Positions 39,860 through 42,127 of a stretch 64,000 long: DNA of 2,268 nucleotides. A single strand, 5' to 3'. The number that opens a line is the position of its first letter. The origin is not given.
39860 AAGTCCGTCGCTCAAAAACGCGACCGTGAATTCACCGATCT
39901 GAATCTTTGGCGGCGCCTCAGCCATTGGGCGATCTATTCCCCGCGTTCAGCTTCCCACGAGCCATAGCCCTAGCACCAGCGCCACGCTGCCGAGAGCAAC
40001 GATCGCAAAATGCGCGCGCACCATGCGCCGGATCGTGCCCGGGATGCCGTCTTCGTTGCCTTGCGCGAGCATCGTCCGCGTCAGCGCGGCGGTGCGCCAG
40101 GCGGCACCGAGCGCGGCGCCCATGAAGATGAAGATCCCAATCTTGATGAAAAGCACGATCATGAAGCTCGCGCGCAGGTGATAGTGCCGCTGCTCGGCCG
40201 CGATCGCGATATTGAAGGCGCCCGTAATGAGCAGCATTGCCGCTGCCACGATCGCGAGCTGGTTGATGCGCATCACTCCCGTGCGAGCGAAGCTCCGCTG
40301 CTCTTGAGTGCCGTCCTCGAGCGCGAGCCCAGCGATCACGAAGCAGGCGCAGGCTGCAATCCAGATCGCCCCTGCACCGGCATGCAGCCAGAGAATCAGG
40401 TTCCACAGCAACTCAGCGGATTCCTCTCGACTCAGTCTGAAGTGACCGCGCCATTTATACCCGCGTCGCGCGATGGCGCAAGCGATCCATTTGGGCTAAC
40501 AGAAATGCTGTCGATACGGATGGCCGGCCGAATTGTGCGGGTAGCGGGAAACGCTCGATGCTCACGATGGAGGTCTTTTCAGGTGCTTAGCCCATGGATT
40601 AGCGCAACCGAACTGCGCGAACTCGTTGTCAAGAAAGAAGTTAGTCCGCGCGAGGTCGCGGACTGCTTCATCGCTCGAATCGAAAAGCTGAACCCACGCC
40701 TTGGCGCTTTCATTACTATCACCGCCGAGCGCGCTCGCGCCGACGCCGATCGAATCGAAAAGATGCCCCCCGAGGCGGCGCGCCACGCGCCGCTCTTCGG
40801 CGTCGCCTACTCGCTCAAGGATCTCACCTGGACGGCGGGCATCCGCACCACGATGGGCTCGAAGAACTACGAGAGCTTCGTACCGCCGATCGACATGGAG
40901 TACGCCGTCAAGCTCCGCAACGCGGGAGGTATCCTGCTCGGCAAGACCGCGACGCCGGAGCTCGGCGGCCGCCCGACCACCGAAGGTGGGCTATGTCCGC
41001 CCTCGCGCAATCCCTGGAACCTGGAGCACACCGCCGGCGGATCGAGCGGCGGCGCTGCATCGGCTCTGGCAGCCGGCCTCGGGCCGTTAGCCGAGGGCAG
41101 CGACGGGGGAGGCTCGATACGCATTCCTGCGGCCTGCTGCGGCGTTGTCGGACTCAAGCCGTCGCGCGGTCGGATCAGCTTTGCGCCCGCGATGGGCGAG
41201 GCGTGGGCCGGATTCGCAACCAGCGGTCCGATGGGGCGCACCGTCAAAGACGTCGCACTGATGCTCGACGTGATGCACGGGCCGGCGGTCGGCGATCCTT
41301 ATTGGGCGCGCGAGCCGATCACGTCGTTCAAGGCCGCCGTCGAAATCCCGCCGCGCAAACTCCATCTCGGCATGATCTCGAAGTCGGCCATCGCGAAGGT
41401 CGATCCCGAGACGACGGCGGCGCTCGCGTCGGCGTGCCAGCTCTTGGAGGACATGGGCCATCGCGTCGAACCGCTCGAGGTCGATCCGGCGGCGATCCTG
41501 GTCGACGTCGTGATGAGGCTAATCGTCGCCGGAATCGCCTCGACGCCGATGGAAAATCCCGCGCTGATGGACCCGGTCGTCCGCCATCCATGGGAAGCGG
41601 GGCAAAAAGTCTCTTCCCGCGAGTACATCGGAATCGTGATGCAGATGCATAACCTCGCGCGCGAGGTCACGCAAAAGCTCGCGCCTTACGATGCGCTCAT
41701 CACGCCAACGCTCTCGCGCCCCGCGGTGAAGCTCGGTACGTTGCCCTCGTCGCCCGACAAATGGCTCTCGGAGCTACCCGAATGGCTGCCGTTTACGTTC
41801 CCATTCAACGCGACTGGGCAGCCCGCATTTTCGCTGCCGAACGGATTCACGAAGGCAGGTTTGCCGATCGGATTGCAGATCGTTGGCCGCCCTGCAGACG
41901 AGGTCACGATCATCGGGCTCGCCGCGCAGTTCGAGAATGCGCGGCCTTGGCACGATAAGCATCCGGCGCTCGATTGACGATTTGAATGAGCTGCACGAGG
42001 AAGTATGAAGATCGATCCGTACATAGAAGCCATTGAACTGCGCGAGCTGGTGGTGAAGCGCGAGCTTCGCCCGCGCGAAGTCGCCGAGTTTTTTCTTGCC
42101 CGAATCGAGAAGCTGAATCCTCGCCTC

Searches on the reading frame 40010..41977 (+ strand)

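Call 25: search_protein_families(library=pfam, proteins=[window:40010-41977:+], max_evalue=0.00001)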
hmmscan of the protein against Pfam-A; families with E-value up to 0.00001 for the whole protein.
window:40010-41977:+ (655 aa): 1 family
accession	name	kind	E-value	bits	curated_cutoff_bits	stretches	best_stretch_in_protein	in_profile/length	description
PF01425.27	Amidase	-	2.8e-99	333.6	27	1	216-634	2-444/445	Amidase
